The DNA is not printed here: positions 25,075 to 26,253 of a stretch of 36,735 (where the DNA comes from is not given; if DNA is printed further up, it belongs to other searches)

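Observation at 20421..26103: Co-oriented module: OmpR-type regulator, sensor-less kinase, PT-rich lipoprotein and 984-aa DUF5666-like repeat protein (candidate undescribed envelope system)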

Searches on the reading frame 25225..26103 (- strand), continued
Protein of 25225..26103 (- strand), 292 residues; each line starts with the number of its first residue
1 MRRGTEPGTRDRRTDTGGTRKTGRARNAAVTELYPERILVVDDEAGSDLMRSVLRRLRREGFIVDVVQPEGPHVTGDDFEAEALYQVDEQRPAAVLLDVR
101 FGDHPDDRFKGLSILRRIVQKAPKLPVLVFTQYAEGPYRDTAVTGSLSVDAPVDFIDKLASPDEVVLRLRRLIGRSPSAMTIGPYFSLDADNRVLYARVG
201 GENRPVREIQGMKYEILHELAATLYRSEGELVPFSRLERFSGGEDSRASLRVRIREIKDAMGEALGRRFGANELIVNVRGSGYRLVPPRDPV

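Call 59: search_solved_structures(query=A2, max_evalue=0.01, show_alignments=2)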
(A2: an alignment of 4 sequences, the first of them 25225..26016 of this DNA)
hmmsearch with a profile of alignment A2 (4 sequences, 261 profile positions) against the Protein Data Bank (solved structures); distinct sequences matched with E-value up to 0.01: 10.
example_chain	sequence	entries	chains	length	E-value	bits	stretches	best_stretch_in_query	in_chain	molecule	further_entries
4d6x_A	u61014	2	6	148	0.00011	24.8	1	37-146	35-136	BACTERIAL REGULATORY, FIS FAMILY PROTEIN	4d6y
2qr3_A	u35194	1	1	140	0.00015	24.4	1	58-106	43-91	Two-component system response regulator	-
6ifh_A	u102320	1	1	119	0.00016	24.2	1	49-108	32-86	Sporulation initiation phosphotransferase F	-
3nhz_A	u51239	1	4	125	0.00087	21.9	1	4-142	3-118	Two component system transcriptional regulator mtrA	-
2gwr_A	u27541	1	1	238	0.0015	21.1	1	4-147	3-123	DNA-binding response regulator mtrA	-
5m7n_A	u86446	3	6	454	0.0015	21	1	39-146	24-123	Nitrogen assimilation regulatory protein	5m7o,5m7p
9xzo_A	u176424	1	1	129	0.0028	20.2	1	8-107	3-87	De novo protein M1X0B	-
1dc7_A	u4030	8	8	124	0.0032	20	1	46-140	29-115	NITROGEN REGULATION PROTEIN | NITROGEN REGULATION PROTEIN NR(I) | NTRC RECEIVER DOMAIN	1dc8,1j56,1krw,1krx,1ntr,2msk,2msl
1kgs_A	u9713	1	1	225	0.0071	18.9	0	53-188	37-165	DNA BINDING RESPONSE REGULATOR D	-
1pey_A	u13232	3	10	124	0.0078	18.7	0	6-106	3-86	Sporulation initiation phosphotransferase F | SPORULATION RESPONSE REGULATORY PROTEIN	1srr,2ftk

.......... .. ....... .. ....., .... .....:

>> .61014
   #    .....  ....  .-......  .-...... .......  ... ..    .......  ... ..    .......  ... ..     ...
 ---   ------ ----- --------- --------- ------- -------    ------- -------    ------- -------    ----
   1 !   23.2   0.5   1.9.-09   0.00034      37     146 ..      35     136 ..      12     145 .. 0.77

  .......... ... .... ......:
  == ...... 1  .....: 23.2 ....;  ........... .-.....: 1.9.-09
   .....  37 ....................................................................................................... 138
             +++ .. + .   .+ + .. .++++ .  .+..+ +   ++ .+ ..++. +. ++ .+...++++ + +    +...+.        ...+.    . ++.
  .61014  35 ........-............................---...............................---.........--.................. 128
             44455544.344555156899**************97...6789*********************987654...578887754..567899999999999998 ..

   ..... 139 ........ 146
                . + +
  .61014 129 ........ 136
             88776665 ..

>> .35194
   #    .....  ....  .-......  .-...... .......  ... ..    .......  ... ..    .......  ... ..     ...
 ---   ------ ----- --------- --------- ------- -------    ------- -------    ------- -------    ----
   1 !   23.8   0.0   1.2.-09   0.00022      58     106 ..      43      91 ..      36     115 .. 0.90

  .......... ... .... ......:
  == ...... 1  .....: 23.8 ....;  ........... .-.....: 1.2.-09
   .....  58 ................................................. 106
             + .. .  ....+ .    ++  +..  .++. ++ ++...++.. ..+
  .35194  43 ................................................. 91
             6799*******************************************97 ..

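Call 70: predict_structure(alignment_id=A4)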
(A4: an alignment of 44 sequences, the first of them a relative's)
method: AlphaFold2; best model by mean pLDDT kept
length: 263 residues; sequences in the alignment: 44
mean_pLDDT: 83.1   pTM: 0.64
mean pLDDT of the five models: 83.1, 83.0, 82.5, 81.6, 80.6
residues with pLDDT >= 90: 106; 70-90: 115; 50-70: 37; < 50: 5
segments of 3 or more residues with pLDDT < 50: 1-3
pLDDT, mean of each block of 10 residues (from residue 1): 65 83 90 88 81 93 89 55 84 90 64 53 81 88 75 89 90 91 94 85 91 80 95 93 91 91 58
secondary structure, 60 per line:
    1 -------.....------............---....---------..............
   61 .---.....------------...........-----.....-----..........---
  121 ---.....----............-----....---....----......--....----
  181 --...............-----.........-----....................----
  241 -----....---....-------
elements in order: E8-12 H19-30 E34-37 H47-61 E65-69 H82-92 E98-102 H108-117 E124-128 H133-144 E150-153 E157-160 E165-170 E173-176 H183-197 H205-211 H217-236 E246-249 E253-256

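Call 73: fold_search(model_id=the predicted structure, library=pdb)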
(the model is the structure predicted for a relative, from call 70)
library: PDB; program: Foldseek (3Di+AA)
matches with E <= 10: 1560; with E <= 0.001: 128
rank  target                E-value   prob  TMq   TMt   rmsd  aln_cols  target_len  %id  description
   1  3r0j_B                6.3e-11  1.00  0.41  0.48  15.7       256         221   23  Structure of PhoP from Mycobacterium tuberculosis (released 2011-07-13)
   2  4kfc_B                7.6e-11  1.00  0.40  0.47  13.0       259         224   18  Crystal structure of a hyperactive mutant of response regulator KdpE complexed to its promoter DNA (released 2014-02-19)
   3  1ys6_B                9.1e-11  1.00  0.38  0.43  16.3       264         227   25  Crystal structure of the response regulatory protein PrrA from Mycobacterium Tuberculosis (released 2006-02-07)
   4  8uvx_A                1.9e-10  1.00  0.39  0.46  11.9       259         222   20  CosR DNA bound form I (released 2024-01-31)
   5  5u8m_A                5.2e-10  1.00  0.39  0.44  12.9       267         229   17  A novel family of redox sensors in the streptococci evolved from two-component response regulators (released 2017-12-20)
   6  1p2f                  9.0e-10  1.00  0.38  0.45  15.9       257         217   22  Crystal Structure Analysis of Response Regulator DrrB, a Thermotoga maritima OmpR/PhoB Homolog (released 2003-04-29)
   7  4s04_A                1.2e-09  1.00  0.39  0.46  14.2       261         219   21  Crystal structure of Klebsiella pneumoniae PmrA in complex with PmrA box DNA (released 2015-11-11)
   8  8uvx_B                2.0e-09  1.00  0.41  0.48  13.5       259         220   20  CosR DNA bound form I (released 2024-01-31)
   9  4kny_B                2.4e-09  1.00  0.38  0.44  12.4       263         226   19  Crystal structure of the response regulator KdpE complexed to DNA in an active-like conformation (released 2014-02-19)
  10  8uvk_B                8.5e-09  1.00  0.41  0.48  13.5       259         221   21  CosR DNA bound form II (released 2024-01-31)
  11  2hqr_MODEL_1_A        1.2e-08  1.00  0.38  0.44  12.6       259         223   20  Structure of a Atypical Orphan Response Regulator Protein Revealed a New Phosphorylation-Independent Regulator (released 2007-05-08)
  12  7pvk_A                8.5e-07  1.00  0.40  0.22  12.1       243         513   17  X-ray structure of dimeric PorX (T272A mutant), in complex with pGpG. (released 2022-12-14)
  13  8p6f_A                2.4e-06  1.00  0.39  0.22  12.1       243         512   17  Crystal structure of PorX-Fj (released 2024-04-03)
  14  7pv7_B                2.5e-06  1.00  0.39  0.21  12.3       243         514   16  Crystal structure of dimeric Porphyromonas gingivalis PorX, a type 9 secretion system response regulator. (released 2022-12-14)
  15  8ted_B                2.7e-06  1.00  0.39  0.22  11.8       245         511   18  PorX primitive orthorhombic crystal form (released 2024-04-17)
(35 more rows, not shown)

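Call 76: search_protein_families(library=padloc, proteins=[window:25225-26103:-], max_evalue=0.001)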
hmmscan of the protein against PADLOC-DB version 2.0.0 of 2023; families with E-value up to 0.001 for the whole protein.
window:25225-26103:- (292 aa): 0 families

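Call 78: list_cluster_members(proteins=[P0005, P0023, P0070, P0081, P0090, P0072, P0111, P0015, P0066, P0074])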
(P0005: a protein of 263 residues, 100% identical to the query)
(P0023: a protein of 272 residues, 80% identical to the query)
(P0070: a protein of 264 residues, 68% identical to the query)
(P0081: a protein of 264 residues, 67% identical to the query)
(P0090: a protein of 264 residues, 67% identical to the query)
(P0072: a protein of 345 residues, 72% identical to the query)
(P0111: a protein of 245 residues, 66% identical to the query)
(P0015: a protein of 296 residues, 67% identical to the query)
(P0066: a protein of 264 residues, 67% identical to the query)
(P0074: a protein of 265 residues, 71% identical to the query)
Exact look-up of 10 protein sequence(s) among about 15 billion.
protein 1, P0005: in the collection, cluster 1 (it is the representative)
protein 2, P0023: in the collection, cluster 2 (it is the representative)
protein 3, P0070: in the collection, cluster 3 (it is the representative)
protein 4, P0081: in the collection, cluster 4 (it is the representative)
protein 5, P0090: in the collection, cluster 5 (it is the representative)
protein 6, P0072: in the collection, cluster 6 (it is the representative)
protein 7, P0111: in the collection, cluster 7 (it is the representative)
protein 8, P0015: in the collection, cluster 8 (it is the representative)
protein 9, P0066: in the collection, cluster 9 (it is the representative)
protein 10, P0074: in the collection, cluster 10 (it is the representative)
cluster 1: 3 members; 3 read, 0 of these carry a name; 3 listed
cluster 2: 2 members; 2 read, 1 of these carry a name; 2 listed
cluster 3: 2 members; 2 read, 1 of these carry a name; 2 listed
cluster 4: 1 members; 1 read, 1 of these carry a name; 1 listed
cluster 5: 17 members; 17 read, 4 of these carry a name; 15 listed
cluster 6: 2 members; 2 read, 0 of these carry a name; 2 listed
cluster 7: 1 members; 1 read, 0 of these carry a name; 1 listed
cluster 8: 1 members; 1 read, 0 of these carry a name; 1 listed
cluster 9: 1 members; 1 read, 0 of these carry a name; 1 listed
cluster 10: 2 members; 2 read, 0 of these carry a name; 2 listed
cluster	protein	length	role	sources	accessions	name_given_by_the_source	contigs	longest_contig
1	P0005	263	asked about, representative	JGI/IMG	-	-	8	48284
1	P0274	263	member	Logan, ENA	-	-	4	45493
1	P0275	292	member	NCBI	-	-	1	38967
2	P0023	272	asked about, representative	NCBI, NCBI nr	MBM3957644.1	MAG: response regulator transcription factor [Gemmatimonadetes bacterium] | response regulator transcription factor [Gemmatimonadota bacterium]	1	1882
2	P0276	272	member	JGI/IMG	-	-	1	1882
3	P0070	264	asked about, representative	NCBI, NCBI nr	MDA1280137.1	MAG: hypothetical protein O3B95_08895 [Chloroflexi bacterium] | hypothetical protein [Chloroflexota bacterium]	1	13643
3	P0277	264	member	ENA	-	-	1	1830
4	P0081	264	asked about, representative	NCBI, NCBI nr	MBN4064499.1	response regulator transcription factor [Dehalococcoides mccartyi]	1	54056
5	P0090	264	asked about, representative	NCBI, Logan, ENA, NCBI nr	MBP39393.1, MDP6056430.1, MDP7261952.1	MAG: hypothetical protein QF676_05080 [Dehalococcoidia bacterium] | hypothetical protein [Chloroflexota bacterium]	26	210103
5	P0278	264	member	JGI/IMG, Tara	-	DNA-binding response OmpR family regulator | strand:+ start:7479 stop:8273 length:795 start_codon:yes stop_codon:yes gene_type:complete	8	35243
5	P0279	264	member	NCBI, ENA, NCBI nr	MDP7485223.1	MAG: hypothetical protein QF476_04090 [Dehalococcoidia bacterium] | hypothetical protein [Dehalococcoidia bacterium]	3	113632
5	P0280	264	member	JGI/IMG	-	DNA-binding response OmpR family regulator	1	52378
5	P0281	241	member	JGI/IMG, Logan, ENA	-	-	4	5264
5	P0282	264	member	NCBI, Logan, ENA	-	-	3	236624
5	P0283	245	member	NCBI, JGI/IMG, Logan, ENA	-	-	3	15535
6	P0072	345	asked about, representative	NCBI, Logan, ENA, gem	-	-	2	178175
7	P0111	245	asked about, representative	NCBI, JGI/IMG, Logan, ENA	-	-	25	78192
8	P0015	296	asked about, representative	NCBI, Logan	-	-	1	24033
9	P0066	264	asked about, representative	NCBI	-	-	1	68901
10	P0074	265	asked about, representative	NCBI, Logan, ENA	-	-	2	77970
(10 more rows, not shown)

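Call 84: find_encoding_contigs(protein=P0098, flank=7000, max_places=1)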
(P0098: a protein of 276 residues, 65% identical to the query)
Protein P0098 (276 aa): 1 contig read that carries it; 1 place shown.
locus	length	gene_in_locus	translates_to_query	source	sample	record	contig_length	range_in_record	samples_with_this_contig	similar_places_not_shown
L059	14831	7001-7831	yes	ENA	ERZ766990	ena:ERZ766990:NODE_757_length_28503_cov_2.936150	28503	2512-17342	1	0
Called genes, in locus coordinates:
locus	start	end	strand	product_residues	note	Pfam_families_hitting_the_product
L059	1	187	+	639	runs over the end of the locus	PF10101:DUF2339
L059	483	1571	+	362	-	PF01408:GFO_IDH_MocA, PF03447:NAD_binding_3 (weak), PF22725:GFO_IDH_MocA_C3, PF02894:GFO_IDH_MocA_C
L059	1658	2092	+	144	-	PF01475:FUR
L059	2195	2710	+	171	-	PF01035:DNA_binding_1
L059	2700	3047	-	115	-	-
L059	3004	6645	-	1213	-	PF02811:PHP, PF07733:DNA_pol3_alpha, PF17657:DNA_pol3_finger, PF14579:HHH_6, PF01336:tRNA_anti-codon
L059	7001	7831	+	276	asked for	PF00072:Response_reg (weak)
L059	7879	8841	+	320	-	PF02518:HATPase_c, PF13589:HATPase_c_3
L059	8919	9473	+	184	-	PF09136:Glucodextran_B (weak)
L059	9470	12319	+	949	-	-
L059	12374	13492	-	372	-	PF07690:MFS_1, PF11700:ATG22 (weak), PF07690:MFS_1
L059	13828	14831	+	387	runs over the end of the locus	PF13398:Peptidase_M50B, PF02163:Peptidase_M50, PF00571:CBS (weak)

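Call 85: find_encoding_contigs(protein=P0049, flank=7000, max_places=1)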
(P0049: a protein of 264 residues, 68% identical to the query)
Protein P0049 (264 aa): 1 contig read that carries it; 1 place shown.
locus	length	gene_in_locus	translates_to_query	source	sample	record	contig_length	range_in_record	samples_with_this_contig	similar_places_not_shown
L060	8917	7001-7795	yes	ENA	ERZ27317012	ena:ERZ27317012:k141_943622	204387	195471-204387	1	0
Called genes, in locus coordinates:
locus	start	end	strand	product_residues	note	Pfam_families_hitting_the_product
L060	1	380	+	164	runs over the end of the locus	PF00075:RNase_H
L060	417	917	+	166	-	PF01967:MoaC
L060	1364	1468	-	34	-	-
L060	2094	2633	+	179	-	PF01035:DNA_binding_1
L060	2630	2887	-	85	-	PF09413:DUF2007 (weak)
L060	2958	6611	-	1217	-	PF02811:PHP, PF07733:DNA_pol3_alpha, PF17657:DNA_pol3_finger, PF14579:HHH_6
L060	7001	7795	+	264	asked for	PF00072:Response_reg (weak)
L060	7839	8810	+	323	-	PF13581:HATPase_c_2 (faint), PF02518:HATPase_c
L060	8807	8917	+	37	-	?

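Call 86: find_encoding_contigs(protein=P0028, flank=7000, max_places=1)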
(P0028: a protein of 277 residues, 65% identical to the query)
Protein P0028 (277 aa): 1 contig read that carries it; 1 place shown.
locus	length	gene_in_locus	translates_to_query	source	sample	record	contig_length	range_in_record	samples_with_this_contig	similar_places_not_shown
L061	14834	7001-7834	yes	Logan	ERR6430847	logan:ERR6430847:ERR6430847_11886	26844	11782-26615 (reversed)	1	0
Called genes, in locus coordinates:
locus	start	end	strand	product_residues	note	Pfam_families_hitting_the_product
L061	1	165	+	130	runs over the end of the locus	?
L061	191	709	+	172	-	PF01035:DNA_binding_1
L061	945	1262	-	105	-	-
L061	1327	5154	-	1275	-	PF02811:PHP, PF07733:DNA_pol3_alpha, PF17657:DNA_pol3_finger, PF14579:HHH_6, PF01336:tRNA_anti-codon (weak)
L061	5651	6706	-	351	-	PF06271:RDD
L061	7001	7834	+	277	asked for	PF00072:Response_reg (weak)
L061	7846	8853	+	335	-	PF02518:HATPase_c, PF13589:HATPase_c_3 (weak)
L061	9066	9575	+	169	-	PF09136:Glucodextran_B (weak)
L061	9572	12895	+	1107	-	PF18914:DUF5666 (faint)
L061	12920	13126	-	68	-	-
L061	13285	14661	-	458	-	PF07690:MFS_1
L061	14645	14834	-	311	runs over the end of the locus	PF00561:Abhydrolase_1, PF12146:Hydrolase_4, PF12697:Abhydrolase_6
